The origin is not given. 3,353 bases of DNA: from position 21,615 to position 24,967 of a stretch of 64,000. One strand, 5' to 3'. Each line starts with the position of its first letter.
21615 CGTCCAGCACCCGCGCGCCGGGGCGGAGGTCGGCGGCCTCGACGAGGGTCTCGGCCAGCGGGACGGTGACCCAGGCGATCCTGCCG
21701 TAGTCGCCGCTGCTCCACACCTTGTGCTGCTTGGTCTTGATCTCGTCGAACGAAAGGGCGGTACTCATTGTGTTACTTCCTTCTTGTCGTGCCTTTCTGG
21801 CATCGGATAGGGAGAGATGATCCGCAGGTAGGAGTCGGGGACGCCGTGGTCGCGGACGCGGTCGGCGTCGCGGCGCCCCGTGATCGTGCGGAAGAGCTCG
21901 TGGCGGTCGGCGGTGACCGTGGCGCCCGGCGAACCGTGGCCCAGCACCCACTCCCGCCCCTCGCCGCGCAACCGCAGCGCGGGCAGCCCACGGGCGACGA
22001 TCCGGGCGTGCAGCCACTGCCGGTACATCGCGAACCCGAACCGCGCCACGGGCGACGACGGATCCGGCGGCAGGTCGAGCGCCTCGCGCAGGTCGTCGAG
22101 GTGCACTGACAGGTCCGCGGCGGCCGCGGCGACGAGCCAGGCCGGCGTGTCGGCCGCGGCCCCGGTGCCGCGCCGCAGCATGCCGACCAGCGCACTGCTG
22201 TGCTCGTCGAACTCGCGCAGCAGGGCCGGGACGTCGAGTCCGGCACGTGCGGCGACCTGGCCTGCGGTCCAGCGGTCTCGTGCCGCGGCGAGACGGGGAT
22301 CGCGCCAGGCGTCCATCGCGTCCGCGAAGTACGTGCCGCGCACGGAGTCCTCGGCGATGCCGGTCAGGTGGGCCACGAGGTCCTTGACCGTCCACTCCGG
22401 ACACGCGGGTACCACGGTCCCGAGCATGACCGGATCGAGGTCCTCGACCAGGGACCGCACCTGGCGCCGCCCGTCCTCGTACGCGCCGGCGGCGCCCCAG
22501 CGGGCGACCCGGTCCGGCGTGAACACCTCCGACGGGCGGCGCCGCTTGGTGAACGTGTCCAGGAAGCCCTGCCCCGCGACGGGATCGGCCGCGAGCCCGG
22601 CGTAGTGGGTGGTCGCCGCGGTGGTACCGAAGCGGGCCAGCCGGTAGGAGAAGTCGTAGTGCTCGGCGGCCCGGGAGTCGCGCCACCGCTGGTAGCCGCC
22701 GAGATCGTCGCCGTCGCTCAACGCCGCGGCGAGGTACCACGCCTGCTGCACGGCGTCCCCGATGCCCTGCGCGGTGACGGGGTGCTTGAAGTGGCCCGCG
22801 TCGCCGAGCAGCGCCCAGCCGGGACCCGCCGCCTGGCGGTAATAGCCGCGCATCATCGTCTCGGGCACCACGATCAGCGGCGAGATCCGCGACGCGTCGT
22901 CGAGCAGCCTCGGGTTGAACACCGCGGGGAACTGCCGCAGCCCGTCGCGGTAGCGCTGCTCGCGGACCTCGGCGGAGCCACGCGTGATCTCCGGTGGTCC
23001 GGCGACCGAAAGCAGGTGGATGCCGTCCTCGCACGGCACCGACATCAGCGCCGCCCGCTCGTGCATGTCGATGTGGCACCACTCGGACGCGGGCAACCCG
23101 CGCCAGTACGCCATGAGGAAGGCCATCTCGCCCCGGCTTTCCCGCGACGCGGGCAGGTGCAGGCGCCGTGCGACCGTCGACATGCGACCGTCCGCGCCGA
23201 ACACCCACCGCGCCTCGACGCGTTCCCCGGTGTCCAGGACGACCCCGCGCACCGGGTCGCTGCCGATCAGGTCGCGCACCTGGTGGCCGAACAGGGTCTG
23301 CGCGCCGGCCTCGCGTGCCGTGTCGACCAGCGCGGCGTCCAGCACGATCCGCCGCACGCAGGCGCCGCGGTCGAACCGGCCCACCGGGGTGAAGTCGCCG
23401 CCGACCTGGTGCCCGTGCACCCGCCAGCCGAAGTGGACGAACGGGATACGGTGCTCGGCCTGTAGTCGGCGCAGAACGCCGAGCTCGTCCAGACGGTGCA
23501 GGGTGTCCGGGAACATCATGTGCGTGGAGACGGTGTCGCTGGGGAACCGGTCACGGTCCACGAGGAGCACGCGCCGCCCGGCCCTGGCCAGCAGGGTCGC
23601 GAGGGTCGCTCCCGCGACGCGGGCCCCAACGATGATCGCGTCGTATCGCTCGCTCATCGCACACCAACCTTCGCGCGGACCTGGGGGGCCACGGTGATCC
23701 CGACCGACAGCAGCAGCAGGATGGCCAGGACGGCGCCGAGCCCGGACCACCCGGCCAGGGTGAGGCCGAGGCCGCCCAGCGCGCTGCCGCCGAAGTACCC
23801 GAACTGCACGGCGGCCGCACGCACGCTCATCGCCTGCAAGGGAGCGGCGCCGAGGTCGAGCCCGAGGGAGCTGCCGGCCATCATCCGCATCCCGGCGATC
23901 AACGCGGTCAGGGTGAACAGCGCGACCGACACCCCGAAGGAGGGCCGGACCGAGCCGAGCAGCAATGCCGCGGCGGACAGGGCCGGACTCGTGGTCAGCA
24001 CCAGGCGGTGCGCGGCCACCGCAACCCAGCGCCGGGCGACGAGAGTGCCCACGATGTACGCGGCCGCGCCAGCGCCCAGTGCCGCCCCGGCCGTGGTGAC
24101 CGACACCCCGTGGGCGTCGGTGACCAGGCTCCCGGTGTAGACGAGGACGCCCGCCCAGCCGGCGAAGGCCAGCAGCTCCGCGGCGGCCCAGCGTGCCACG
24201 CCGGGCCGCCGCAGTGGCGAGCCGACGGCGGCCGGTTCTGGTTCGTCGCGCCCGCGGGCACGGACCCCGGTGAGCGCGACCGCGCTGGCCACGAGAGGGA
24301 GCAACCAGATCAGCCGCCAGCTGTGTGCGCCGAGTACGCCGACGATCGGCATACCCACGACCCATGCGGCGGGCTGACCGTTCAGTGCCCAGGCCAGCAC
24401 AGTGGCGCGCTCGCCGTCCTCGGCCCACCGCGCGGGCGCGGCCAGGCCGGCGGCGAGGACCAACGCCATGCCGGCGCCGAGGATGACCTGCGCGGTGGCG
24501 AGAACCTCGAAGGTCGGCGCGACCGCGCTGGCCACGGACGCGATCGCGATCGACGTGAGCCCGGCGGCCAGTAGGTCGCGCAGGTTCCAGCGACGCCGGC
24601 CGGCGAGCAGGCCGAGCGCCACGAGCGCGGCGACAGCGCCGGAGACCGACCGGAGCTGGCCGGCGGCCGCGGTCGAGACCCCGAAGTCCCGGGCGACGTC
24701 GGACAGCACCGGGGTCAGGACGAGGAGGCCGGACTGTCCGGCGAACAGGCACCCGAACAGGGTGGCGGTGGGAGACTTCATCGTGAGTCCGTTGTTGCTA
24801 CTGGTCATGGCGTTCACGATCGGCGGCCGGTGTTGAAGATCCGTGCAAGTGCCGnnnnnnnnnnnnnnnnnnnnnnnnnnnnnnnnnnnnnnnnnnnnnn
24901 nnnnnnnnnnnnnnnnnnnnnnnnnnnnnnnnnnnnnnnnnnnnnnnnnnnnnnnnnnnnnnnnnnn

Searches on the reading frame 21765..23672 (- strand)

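Call 59: search_protein_families(library=ncbifam, proteins=[window:21765-23672:-], max_evalue=0.00001)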
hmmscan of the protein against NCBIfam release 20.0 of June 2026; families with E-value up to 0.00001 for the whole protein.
window:21765-23672:- (635 aa): 41 families (the best 25 are shown)
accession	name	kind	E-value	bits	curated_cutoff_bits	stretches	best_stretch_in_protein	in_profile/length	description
TIGR02032.1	GG-red-SF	subfamily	6.6e-24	85.1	158.8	1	10-312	1-291/297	geranylgeranyl reductase family protein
NF045655.1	MkRedMenJ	equivalog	5.9e-19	68.3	700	1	6-173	1-168/406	menaquinone reductase MenJ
TIGR01988.1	Ubi-OHases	subfamily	5.9e-18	64.9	224.65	1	11-349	1-341/387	ubiquinone biosynthesis hydroxylase, UbiH/UbiF/VisC/COQ6 family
NF004832.0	PRK06184.1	subfamily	6.2e-18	64.8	476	1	7-315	4-315/506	hypothetical protein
TIGR03083.1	TIGR03083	domain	6.4e-17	62.5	50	1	400-600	4-202/202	maleylpyruvate isomerase family mycothiol-dependent enzyme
NF049967.1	QhpG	equivalog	4.4e-16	58.8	240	1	13-317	2-285/423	flavin-dependent monooxygenase QhpG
NF005313.0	PRK06847.1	subfamily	2.2e-15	56.5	372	1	11-350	6-352/375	hypothetical protein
NF005788.0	PRK07608.1-3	equivalog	5.2e-14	51.8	478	1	9-185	2-186/388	UbiH/UbiF family hydroxylase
TIGR01984.1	UbiH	equivalog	1.1e-13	50.8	392.2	1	11-328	1-321/382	2-octaprenyl-6-methoxyphenyl hydroxylase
NF006593.0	PRK09126.1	equivalog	1.6e-12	47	420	1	118-321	121-318/393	5-demethoxyubiquinol-8 5-hydroxylase UbiM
NF005691.0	PRK07494.1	equivalog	3e-12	45.8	459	1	6-177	5-180/404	UbiH/UbiF family hydroxylase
NF033145.1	rif_monoox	equivalog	1.2e-11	44.2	800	1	11-174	2-163/472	rifampin monooxygenase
NF005951.1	PRK08020.1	equivalog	1.8e-11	43.5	590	1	9-168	2-169/388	3-demethoxyubiquinol 3-hydroxylase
NF007542.0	PRK10157.1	subfamily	7.2e-11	41.4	610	1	9-173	5-172/428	FAD-dependent oxidoreductase FixC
NF004356.0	PRK05732.1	equivalog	1.2e-10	40.8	384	1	9-183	3-187/395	2-octaprenyl-6-methoxyphenyl hydroxylase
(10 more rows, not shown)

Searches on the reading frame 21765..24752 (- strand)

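Call 58: search_protein_families(library=pfam, proteins=[window:21765-24752:-], max_evalue=0.001)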
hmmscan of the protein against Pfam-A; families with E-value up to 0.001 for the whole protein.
window:21765-24752:- (995 aa): 4 families
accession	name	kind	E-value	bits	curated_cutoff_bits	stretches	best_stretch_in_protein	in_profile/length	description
PF01494.25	FAD_binding_3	-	1e-24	87.9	22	1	370-679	2-323/349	FAD binding domain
PF11716.13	MDMPI_N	-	7.7e-09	36.8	24.2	1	760-889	3-140/140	Mycothiol maleylpyruvate isomerase N-terminal domain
PF12831.13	FAD_oxidored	-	3.3e-05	23.8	27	1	371-514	1-137/416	FAD dependent oxidoreductase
PF13450.12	NAD_binding_8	-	0.00018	22.2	21.9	1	374-410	1-37/68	NAD(P)-binding Rossmann-like domain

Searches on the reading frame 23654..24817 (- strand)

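Call 45: search_protein_families(library=pfam, proteins=[window:23654-24817:-], max_evalue=0.001)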
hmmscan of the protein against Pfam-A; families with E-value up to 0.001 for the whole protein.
window:23654-24817:- (387 aa): 1 family
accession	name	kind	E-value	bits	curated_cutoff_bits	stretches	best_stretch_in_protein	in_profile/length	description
PF07690.21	MFS_1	-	2.1e-20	73.4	33.4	2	21-224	2-221/347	Major Facilitator Superfamily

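Call 59: search_protein_families(library=ncbifam, proteins=[window:23654-24817:-], max_evalue=0.00001)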
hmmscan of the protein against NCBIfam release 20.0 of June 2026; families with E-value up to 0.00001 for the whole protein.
window:23654-24817:- (387 aa): 5 families
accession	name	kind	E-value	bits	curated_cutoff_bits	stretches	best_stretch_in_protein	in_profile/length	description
TIGR00880.1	2_A_01_02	superfamily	1.2e-08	35.2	131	1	66-181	12-130/141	multidrug resistance protein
NF033135.1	cmx_cmrA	equivalog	2.2e-08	33.6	400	1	25-368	13-366/374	Cmx/CmrA family chloramphenicol efflux MFS transporter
NF007498.0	PRK10091.1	equivalog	1.9e-07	30.4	499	1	32-183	20-172/390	MFS transporter AraJ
NF002921.0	PRK03545.1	equivalog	2e-07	30.3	401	1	36-378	34-383/396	sugar transporter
TIGR00893.1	2A0114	subfamily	3.9e-07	29.4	395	1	41-181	20-161/399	D-galactonate transporter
